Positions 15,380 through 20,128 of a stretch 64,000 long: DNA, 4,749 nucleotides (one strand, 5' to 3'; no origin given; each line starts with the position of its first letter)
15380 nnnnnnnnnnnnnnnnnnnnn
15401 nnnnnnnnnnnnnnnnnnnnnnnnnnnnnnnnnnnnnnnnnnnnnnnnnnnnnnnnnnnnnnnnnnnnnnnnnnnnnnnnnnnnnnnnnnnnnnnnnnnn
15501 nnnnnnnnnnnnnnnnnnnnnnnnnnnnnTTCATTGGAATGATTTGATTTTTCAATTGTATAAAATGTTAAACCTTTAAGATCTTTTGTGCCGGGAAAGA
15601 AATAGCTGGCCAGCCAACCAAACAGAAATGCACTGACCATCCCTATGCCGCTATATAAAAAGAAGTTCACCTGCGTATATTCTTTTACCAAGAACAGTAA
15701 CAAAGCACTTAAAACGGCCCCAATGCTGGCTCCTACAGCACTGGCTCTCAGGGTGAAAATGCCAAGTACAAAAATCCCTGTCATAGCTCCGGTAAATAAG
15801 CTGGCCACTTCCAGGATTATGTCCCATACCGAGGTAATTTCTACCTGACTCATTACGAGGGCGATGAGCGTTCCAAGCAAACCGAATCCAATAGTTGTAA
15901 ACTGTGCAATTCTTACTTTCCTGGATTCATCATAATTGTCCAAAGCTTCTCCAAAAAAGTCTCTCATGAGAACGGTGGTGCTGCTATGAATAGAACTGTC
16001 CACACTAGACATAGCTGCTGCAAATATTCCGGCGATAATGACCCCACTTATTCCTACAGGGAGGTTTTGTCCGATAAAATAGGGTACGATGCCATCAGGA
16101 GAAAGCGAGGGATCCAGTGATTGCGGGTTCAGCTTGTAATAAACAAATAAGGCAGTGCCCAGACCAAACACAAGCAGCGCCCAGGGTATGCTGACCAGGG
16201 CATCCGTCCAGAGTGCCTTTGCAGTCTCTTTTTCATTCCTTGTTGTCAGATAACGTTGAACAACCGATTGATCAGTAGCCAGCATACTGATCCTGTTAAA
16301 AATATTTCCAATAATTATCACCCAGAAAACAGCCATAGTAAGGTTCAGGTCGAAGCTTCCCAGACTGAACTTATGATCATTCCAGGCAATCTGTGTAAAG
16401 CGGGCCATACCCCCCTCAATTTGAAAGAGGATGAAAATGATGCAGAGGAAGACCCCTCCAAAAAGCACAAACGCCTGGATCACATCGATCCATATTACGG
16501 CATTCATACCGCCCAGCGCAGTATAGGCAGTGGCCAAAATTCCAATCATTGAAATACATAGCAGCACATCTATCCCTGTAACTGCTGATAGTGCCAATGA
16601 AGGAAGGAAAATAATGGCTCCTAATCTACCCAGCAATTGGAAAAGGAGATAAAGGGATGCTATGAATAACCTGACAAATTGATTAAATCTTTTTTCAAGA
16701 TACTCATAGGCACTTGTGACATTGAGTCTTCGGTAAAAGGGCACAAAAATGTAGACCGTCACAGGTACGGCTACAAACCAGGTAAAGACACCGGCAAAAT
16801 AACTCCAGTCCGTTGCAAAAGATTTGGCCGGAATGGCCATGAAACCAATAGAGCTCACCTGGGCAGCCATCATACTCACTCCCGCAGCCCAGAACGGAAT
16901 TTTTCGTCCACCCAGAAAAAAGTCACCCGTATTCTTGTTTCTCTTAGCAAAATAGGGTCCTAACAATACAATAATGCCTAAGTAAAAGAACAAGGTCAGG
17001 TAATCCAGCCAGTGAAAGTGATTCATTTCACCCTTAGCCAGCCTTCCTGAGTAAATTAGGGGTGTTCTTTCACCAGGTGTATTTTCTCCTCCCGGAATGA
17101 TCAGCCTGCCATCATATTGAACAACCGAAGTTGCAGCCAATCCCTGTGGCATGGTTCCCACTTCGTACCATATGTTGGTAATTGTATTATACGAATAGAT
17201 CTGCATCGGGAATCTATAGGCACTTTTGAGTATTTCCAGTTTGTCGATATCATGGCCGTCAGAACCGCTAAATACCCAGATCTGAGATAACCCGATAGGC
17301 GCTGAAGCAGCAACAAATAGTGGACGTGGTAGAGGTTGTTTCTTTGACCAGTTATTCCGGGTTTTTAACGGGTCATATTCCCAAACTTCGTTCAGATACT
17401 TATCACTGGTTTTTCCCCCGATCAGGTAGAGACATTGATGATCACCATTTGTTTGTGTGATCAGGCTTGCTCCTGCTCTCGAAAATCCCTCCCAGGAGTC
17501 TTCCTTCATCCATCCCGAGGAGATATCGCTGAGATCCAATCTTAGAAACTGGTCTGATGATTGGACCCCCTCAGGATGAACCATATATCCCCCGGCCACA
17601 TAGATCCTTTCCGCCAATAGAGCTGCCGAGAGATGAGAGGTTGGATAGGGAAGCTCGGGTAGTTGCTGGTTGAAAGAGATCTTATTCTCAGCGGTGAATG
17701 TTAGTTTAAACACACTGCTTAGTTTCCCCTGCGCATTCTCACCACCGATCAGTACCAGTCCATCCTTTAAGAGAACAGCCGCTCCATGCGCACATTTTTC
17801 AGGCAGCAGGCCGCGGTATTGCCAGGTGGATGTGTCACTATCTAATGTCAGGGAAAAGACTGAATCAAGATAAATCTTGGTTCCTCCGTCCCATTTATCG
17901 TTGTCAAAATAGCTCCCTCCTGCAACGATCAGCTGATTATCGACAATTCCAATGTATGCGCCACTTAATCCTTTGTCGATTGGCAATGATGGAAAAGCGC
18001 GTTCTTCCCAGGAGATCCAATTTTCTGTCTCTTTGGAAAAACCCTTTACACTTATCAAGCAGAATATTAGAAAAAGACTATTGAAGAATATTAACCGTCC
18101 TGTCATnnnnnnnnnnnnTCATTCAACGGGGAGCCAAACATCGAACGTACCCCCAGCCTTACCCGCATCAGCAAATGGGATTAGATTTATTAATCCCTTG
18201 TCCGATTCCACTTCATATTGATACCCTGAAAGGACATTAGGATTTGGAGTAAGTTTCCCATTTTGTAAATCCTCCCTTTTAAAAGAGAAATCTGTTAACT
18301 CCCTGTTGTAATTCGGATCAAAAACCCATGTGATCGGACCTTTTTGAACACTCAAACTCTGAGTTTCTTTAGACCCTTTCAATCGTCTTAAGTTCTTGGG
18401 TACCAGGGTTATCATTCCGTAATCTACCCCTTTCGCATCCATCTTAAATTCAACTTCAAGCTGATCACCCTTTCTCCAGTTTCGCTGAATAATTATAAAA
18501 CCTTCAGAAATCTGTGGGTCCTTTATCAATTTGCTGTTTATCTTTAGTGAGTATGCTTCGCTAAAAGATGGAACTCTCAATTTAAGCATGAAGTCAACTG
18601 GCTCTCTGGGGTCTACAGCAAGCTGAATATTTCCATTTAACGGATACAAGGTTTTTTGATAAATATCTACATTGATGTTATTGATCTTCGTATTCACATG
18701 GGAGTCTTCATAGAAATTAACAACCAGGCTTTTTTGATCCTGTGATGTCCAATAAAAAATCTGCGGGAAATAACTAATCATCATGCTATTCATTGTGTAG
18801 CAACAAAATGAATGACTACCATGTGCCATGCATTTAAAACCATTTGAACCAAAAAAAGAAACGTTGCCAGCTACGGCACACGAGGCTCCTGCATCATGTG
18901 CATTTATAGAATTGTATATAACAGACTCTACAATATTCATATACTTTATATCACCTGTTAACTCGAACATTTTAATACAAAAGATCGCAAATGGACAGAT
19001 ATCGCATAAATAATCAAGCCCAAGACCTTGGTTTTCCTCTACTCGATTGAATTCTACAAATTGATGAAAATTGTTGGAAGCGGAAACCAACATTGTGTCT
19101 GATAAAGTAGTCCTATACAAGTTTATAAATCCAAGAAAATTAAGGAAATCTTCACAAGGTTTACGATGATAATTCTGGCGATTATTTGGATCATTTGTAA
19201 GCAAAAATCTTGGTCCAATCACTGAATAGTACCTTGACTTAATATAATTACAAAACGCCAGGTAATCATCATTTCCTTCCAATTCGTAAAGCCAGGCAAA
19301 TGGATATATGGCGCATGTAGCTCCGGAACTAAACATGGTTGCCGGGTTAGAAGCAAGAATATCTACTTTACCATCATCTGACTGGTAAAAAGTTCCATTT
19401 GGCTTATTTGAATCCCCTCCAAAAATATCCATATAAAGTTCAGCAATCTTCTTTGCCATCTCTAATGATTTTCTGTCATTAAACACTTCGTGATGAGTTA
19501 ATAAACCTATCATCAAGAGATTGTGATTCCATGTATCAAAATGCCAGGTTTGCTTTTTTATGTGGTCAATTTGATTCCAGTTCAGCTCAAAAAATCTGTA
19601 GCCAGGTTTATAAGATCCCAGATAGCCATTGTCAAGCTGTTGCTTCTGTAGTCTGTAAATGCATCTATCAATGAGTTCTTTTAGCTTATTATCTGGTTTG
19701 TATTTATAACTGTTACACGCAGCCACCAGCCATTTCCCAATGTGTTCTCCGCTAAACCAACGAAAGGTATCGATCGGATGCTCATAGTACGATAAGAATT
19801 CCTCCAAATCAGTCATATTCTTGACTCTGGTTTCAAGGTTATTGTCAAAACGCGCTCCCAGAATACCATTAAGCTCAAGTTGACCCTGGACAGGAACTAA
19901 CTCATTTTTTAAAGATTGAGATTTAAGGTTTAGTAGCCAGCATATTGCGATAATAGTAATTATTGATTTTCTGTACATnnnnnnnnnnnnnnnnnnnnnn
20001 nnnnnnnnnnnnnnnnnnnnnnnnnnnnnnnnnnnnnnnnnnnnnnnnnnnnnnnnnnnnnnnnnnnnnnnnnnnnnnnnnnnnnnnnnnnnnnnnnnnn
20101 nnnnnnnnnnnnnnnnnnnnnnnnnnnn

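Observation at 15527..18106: Periplasmic NanM-like mutarotase propeller fused in one ORF to an SSS-family transporter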

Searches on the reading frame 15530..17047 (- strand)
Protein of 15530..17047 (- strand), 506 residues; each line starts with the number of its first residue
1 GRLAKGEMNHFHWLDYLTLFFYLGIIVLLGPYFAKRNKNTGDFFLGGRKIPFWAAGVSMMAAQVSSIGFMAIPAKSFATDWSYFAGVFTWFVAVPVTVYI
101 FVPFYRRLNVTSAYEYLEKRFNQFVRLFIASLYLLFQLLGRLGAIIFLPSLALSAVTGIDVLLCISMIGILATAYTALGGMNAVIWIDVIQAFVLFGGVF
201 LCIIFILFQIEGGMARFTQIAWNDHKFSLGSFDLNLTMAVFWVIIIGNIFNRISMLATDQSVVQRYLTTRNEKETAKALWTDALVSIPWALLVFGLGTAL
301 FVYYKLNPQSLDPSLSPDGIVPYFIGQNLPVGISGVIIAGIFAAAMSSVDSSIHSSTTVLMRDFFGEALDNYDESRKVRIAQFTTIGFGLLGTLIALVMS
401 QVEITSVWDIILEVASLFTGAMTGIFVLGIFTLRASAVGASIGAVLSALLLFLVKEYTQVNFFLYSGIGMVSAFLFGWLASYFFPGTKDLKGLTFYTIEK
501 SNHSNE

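Call 10: search_solved_structures(query=window:15530-17047:-, max_evalue=0.001, show_alignments=2)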
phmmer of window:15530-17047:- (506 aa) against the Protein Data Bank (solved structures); distinct sequences matched with E-value up to 0.001: 16.
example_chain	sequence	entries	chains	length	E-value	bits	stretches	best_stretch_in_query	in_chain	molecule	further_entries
5nv9_A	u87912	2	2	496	1.7e-100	340.7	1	8-490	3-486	Putative sodium:solute symporter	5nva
26va_A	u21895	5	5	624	1e-59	206.2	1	8-453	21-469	Sodium-dependent multivitamin transporter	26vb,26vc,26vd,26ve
7sl9_A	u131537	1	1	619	4.9e-48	167.7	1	14-447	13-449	Sodium-coupled monocarboxylate transporter 1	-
7uuy_A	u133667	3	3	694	1.5e-38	136.4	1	37-443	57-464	Sodium/iodide cotransporter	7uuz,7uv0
9zfl_A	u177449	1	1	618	2.8e-38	135.5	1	37-443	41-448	Sodium/iodide cotransporter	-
2xq2_A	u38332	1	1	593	6.1e-33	117.9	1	12-453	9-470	SODIUM/GLUCOSE COTRANSPORTER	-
3dh4_A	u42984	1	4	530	1e-27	100.7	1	46-453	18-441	Sodium/glucose cotransporter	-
2xq2_B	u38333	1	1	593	2.5e-26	96.1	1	49-453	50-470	SODIUM/GLUCOSE COTRANSPORTER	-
7wmv_A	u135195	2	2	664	8.6e-23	84.4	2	17-215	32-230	Sodium/glucose cotransporter 1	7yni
7sl8_A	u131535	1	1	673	7.4e-22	81.3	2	16-216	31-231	Sodium/glucose cotransporter 1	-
7sla_A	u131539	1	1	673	7.5e-22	81.3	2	16-216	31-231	Sodium/glucose cotransporter 1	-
7vsi_A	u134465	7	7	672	1.7e-18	70.3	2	15-213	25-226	Sodium/glucose cotransporter 2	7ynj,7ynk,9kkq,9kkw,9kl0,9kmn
8hb0_A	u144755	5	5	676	1.7e-18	70.2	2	15-213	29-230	Sodium/glucose cotransporter 2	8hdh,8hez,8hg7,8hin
9rws_A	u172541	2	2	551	1.2e-12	51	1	9-447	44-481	Solute carrier family 5 (High affinity choline transporter), member 7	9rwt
8j74_A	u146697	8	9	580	1e-09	41.3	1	19-436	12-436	High affinity choline transporter 1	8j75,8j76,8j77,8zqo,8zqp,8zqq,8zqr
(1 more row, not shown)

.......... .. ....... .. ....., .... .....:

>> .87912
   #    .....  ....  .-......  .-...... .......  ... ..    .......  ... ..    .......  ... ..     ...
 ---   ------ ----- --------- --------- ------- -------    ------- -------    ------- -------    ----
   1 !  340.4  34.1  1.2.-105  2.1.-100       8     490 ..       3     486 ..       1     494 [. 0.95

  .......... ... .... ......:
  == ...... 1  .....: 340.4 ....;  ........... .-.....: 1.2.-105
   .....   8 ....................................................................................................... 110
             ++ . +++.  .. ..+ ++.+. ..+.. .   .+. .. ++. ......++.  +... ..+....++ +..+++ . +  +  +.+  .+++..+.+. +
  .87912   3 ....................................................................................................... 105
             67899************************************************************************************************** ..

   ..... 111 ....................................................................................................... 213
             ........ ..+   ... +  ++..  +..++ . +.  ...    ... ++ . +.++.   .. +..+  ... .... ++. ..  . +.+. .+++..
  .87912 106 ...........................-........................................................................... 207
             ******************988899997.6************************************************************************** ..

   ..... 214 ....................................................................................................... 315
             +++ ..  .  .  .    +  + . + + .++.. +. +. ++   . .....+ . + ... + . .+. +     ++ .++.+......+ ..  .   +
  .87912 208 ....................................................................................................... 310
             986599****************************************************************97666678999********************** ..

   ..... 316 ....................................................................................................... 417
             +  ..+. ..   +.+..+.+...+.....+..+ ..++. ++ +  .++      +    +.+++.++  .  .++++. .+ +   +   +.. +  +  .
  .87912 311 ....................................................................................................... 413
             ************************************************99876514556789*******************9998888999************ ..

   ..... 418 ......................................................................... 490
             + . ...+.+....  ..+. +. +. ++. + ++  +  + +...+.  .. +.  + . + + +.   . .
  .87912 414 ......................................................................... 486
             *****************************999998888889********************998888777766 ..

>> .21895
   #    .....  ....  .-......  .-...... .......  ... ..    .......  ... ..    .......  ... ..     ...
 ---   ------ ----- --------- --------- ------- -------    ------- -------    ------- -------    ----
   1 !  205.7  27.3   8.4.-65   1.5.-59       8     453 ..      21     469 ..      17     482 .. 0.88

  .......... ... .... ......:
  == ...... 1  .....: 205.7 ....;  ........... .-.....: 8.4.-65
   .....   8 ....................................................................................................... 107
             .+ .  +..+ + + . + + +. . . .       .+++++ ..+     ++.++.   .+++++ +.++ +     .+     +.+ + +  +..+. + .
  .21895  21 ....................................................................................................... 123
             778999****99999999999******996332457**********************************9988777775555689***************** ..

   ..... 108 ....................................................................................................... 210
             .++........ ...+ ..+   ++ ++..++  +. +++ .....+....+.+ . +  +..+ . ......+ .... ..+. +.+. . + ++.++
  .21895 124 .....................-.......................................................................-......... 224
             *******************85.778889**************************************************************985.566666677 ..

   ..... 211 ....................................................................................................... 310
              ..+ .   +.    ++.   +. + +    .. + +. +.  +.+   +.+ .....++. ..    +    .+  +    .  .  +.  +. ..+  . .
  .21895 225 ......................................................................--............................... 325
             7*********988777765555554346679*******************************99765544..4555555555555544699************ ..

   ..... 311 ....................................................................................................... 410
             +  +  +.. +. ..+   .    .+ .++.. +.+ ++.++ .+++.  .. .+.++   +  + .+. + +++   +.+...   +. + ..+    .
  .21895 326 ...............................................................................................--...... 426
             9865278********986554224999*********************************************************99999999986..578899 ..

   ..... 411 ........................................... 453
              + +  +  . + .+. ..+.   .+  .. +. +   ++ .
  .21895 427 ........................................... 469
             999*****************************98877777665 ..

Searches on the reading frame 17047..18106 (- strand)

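Call 8: search_solved_structures(query=window:17047-18106:-, max_evalue=0.01, show_alignments=3)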
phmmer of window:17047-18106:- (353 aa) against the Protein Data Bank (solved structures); distinct sequences matched with E-value up to 0.01: 73 (the best 60 are shown).
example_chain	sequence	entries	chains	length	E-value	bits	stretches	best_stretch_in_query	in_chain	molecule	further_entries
7onc_A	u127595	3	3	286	1.7e-16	63.6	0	225-260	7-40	SAKe6BE | S6BE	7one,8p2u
9tsn_A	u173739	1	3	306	2.3e-15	59.9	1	225-296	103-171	Kelch protein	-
7op4_A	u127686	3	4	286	8.1e-15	58.1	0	225-260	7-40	SAKe6BE-3HH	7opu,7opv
2uvk_A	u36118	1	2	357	3.6e-11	46.1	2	29-145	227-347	YJHT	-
8pjr_A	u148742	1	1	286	1.5e-10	44.1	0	225-285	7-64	SAKe6AC-LB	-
8pjw_A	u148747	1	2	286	2e-10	43.7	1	80-291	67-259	SAKe6FE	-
9y8j_A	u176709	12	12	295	7.7e-09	38.5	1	88-312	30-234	Kelch-like protein 12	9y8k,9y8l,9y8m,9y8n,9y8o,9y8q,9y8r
2vpj_A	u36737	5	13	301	9.3e-09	38.2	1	88-312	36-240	KELCH-LIKE PROTEIN 12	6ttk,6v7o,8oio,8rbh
7pvp_A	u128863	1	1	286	2.4e-08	36.8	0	226-286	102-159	SAKe6BC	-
2woz_A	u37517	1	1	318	1.5e-06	30.9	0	154-261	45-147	KELCH REPEAT AND BTB DOMAIN-CONTAINING PROTEIN 10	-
8pjx_A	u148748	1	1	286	2.4e-06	30.2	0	160-286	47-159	SAKe6FR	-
9d8p_A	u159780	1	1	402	3.8e-06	29.6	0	296-344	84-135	Kelch domain-containing protein 10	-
4asc_A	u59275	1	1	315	9.6e-06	28.3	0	149-260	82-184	KELCH REPEAT AND BTB DOMAIN-CONTAINING PROTEIN 5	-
8cia_B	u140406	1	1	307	1.2e-05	27.9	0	225-256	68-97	Kelch like family member 20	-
8cia_A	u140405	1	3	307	2.9e-05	26.7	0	225-256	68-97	Kelch-like protein 20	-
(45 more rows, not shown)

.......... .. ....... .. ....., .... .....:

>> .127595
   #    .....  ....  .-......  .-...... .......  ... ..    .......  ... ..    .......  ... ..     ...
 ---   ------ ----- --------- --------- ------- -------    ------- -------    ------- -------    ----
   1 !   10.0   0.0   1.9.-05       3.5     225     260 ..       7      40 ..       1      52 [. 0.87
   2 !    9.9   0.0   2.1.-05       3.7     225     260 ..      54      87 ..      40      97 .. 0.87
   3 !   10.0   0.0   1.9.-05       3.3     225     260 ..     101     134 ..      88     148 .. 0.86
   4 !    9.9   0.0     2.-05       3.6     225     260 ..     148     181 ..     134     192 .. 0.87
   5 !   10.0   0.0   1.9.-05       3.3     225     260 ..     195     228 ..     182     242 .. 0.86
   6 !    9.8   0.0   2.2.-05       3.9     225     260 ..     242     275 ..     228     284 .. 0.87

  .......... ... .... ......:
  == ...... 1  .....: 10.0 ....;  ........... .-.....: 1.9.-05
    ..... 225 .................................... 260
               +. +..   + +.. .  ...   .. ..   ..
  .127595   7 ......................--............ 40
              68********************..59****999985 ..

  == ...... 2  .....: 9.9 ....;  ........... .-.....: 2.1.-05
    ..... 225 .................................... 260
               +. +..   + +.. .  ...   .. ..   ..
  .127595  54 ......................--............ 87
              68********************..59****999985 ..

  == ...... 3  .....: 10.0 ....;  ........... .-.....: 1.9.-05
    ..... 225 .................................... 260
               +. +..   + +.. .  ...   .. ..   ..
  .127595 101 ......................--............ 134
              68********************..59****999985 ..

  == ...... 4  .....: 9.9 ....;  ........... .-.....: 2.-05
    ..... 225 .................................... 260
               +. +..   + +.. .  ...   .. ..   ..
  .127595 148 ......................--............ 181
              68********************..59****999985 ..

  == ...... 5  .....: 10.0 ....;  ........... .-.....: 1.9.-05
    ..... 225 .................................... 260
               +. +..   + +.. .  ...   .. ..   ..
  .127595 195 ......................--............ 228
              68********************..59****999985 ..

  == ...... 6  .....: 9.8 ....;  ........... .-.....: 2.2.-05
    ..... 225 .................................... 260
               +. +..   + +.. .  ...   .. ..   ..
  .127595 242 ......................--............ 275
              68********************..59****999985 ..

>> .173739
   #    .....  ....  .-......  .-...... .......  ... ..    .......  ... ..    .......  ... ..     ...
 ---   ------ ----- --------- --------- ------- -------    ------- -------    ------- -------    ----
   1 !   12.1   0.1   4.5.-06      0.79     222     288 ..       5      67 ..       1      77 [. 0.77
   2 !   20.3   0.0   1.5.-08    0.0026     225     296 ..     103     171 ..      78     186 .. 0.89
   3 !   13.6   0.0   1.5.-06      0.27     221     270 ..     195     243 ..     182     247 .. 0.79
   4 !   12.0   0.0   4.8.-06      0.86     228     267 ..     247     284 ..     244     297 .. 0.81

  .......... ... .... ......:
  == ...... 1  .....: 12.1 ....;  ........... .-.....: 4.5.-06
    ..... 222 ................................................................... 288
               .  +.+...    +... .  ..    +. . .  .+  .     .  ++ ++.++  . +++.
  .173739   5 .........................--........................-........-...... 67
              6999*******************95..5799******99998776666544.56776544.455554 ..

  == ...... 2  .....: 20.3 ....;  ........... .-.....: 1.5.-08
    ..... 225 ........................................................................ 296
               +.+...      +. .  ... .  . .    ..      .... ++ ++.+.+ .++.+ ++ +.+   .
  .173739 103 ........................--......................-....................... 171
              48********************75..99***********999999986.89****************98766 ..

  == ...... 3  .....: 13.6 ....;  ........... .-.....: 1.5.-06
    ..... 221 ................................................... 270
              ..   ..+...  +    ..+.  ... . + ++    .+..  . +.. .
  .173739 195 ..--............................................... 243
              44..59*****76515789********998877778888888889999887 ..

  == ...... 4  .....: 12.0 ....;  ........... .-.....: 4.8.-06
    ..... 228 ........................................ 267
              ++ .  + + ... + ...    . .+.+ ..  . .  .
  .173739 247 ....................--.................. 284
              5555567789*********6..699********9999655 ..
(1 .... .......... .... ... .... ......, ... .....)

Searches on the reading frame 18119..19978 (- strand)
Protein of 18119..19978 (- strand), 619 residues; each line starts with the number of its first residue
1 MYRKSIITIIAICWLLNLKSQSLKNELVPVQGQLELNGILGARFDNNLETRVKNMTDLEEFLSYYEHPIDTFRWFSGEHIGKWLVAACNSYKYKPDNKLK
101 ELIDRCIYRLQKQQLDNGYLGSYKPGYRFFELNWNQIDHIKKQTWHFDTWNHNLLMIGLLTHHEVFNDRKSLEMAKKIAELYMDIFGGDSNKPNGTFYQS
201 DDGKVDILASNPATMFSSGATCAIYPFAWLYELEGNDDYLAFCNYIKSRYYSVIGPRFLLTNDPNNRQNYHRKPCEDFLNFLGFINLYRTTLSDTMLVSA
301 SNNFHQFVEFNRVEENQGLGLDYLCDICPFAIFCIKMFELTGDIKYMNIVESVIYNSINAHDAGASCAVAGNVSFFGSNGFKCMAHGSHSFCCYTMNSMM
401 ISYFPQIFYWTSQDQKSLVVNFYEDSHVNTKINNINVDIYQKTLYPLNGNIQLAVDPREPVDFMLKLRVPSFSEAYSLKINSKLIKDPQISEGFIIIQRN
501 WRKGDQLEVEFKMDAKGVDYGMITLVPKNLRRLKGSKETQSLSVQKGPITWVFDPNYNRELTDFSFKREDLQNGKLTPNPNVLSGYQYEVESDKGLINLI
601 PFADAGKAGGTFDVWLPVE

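Call 6: search_protein_families(library=pfam, proteins=[window:18119-19978:-], max_evalue=0.001)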
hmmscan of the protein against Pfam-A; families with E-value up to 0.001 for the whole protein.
window:18119-19978:- (619 aa): 2 families
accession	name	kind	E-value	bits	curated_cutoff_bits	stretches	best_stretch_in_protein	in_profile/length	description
PF07944.18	Beta-AFase-like_GH127_cat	-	6.5e-20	71.9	24.9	1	71-183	51-158/376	Beta-L-arabinofuranosidase, GH127 catalytic domain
PF20736.2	Glyco_hydro127M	-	2.8e-19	69.5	24.2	1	418-513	2-95/95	Beta-L-arabinofuranosidase, GH127 middle domain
